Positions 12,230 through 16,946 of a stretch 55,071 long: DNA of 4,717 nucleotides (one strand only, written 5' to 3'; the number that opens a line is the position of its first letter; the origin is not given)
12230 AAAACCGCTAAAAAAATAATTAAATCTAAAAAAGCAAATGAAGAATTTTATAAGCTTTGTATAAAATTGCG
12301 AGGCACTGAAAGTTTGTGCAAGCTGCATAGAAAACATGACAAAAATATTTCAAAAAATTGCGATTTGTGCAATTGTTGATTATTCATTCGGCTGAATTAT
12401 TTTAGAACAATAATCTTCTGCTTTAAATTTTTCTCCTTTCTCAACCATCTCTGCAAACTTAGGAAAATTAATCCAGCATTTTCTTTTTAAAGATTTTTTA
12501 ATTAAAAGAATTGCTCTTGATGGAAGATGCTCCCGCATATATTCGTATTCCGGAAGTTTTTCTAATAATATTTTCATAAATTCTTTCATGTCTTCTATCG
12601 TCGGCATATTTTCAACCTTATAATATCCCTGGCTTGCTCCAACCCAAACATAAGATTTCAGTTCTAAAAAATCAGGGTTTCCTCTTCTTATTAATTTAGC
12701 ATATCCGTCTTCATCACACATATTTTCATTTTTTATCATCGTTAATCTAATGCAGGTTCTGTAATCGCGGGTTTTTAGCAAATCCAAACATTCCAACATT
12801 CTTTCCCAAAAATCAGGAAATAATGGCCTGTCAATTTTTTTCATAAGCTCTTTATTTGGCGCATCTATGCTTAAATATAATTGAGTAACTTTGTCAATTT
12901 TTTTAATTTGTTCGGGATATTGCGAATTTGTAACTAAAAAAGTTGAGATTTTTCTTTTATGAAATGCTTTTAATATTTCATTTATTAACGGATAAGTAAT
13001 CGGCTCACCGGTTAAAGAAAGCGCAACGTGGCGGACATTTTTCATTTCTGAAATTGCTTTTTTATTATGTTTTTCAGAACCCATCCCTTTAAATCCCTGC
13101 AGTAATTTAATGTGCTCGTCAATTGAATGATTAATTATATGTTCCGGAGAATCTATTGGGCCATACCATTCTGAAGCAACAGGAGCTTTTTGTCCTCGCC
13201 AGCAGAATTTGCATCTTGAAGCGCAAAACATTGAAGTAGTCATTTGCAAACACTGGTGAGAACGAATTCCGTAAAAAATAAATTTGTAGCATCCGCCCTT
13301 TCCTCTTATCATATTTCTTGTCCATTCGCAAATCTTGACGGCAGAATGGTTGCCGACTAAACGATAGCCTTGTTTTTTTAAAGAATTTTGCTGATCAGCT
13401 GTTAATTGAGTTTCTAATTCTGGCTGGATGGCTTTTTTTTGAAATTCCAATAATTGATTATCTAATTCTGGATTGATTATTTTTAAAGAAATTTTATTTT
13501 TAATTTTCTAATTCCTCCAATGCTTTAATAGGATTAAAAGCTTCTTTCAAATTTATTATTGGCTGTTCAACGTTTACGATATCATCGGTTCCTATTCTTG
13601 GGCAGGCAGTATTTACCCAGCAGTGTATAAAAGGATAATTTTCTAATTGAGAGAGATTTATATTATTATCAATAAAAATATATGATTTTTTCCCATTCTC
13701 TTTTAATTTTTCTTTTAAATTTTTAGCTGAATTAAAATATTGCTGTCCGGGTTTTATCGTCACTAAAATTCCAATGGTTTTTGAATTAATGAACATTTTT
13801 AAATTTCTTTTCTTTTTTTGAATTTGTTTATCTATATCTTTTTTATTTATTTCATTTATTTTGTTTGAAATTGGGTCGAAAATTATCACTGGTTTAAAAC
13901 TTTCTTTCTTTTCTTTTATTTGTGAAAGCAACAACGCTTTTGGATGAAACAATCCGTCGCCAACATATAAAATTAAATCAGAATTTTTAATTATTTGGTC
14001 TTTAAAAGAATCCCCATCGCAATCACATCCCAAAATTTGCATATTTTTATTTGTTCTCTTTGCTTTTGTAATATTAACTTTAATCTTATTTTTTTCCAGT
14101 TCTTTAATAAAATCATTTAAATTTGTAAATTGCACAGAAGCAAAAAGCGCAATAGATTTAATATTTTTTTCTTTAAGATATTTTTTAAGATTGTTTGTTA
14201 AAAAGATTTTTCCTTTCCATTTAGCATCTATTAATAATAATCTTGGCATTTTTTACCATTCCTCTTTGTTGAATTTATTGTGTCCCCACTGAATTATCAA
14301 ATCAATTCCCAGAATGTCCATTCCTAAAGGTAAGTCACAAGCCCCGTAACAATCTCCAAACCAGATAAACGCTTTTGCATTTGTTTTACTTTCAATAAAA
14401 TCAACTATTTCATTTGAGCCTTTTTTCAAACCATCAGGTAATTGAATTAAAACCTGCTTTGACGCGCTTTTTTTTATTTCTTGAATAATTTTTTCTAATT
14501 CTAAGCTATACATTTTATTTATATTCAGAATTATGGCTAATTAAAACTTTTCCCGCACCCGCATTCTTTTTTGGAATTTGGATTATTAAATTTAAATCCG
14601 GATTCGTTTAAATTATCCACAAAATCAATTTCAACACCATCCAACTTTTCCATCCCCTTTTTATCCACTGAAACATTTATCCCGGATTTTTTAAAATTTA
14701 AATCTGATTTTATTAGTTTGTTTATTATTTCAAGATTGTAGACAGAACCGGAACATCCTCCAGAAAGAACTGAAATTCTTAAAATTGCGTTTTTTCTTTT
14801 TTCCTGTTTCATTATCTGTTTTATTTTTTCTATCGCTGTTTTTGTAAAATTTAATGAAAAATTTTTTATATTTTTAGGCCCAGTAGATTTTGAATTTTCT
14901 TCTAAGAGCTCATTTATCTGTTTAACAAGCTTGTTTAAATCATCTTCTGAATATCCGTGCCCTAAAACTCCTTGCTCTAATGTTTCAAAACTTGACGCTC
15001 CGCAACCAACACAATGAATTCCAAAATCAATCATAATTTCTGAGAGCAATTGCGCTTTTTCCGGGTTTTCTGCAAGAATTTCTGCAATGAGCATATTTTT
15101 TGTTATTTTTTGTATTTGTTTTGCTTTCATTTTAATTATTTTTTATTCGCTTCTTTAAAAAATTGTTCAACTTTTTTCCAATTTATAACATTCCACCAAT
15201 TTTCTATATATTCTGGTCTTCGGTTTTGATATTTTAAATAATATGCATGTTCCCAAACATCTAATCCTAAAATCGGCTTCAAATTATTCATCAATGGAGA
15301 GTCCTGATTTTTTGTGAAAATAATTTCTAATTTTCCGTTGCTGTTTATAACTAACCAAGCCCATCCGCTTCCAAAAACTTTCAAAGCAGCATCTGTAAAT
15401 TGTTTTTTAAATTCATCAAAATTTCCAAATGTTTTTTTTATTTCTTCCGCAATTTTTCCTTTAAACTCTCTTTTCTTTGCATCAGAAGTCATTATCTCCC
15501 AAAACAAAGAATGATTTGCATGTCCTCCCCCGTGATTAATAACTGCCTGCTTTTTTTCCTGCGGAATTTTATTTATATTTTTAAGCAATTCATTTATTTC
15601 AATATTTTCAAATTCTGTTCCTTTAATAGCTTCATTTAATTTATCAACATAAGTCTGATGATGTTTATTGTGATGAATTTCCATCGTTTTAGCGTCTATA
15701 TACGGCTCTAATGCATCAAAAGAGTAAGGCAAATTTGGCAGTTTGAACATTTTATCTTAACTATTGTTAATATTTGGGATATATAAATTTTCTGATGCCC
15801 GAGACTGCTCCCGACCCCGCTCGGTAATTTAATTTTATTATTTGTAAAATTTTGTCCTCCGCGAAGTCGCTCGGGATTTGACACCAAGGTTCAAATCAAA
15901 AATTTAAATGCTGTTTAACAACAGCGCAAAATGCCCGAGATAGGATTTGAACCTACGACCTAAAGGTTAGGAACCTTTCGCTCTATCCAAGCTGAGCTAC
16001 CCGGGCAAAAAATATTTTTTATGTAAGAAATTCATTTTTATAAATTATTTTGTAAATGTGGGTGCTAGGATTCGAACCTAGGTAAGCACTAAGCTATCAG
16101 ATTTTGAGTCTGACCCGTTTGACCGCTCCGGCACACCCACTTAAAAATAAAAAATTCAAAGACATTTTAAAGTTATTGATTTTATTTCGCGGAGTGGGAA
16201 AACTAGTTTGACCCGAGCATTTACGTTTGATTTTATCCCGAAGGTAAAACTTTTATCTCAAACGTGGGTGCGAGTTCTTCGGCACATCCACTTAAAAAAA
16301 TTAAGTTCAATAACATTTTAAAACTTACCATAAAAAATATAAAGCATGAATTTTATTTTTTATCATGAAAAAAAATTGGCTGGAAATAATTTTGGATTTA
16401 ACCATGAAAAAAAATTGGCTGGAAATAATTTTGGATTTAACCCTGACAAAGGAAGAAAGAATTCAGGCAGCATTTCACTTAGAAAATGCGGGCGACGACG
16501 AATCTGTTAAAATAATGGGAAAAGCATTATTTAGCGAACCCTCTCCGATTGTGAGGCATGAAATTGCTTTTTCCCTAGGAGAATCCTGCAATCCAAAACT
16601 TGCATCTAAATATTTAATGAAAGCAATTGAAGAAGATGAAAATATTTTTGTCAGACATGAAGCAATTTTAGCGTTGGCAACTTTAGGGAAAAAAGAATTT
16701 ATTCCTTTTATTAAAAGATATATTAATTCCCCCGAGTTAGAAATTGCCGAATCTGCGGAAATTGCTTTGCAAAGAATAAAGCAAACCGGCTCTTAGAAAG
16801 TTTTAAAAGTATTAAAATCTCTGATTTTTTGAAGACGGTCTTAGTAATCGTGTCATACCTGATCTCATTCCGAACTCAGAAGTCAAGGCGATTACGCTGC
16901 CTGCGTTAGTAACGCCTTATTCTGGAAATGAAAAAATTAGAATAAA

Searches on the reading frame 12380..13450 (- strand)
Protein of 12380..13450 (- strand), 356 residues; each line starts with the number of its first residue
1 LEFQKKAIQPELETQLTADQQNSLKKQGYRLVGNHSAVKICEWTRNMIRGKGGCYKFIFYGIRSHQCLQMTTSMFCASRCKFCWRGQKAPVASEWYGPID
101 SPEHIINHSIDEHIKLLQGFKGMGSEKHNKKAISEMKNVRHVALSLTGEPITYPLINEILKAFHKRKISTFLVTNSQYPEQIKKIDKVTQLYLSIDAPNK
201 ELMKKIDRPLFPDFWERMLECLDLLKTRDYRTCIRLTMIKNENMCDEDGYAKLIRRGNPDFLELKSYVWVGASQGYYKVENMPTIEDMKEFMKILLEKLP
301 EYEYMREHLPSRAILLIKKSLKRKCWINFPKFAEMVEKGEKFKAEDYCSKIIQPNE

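Call 12: search_protein_families(library=pfam, proteins=[window:12380-13450:-], max_evalue=0.001)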
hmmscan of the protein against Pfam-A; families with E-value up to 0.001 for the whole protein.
window:12380-13450:- (356 aa): 2 families
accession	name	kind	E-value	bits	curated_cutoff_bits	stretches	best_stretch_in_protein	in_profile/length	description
PF04055.27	Radical_SAM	-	8.8e-17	62.2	29.5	1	72-247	3-159/166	Radical SAM superfamily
PF08608.17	Wyosine_form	-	1.6e-13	51.1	22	1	256-316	1-61/63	Wyosine base formation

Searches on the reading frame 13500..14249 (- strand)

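Call 12: search_protein_families(library=pfam, proteins=[window:13500-14249:-], max_evalue=0.001)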
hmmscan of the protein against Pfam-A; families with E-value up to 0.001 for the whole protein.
window:13500-14249:- (249 aa): 1 family
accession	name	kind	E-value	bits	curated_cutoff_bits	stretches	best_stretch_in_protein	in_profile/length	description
PF01866.22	Diphthamide_syn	-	3.1e-40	138.9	33.2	1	19-238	81-289/302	Putative diphthamide synthesis protein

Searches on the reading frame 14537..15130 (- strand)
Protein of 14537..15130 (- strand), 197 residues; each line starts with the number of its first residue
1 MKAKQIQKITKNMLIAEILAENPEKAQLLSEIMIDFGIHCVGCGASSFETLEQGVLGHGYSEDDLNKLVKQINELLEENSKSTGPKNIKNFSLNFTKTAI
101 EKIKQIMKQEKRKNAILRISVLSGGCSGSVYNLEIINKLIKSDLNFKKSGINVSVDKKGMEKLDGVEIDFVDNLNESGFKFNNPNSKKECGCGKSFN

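Call 47: search_protein_families(library=pfam, proteins=[window:14537-15130:-], max_evalue=0.001)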
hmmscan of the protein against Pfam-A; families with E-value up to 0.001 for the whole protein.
window:14537-15130:- (197 aa): 2 families
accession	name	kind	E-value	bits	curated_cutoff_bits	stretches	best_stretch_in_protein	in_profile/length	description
PF01521.26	Fe-S_biosyn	-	1.6e-19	70.6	26.3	1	92-194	2-110/110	Iron-sulphur cluster biosynthesis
PF08984.16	DUF1858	-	3.6e-12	46.6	32.2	1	9-65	1-58/59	Domain of unknown function (DUF1858)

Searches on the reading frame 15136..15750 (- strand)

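Call 47: search_protein_families(library=pfam, proteins=[window:15136-15750:-], max_evalue=0.001)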
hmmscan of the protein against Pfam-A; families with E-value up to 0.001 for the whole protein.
window:15136-15750:- (204 aa): 3 families
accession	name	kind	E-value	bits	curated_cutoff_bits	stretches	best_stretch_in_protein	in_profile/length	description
PF02777.23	Sod_Fe_C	-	2.6e-45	153.1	20.9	1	97-196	2-101/102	Iron/manganese superoxide dismutases, C-terminal domain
PF00081.27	Sod_Fe_N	-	1.3e-31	109.4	27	1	2-87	2-81/82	Iron/manganese superoxide dismutases, alpha-hairpin domain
PF01724.21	DUF29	-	0.00056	20.6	22.5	1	32-138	7-115/138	Domain of unknown function DUF29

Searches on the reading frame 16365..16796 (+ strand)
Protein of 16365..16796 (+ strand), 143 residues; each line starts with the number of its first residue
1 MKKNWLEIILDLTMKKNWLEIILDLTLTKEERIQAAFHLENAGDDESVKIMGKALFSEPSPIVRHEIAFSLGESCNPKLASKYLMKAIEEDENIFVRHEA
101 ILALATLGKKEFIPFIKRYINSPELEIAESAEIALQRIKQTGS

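Call 86: search_protein_families(library=pfam, proteins=[window:16365-16796:+], max_evalue=0.001)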
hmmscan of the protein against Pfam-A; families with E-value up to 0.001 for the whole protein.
window:16365-16796:+ (143 aa): 3 families
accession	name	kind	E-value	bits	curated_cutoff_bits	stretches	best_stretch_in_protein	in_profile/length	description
PF13646.12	HEAT_2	-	3.2e-17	63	27.7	2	53-136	6-88/88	HEAT repeats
PF03130.22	HEAT_PBS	-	1e-06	29.1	20.9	0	96-118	1-23/27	PBS lyase HEAT-like repeat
PF02985.28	HEAT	-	4.5e-05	23.8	23.5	0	83-109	4-29/31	HEAT repeat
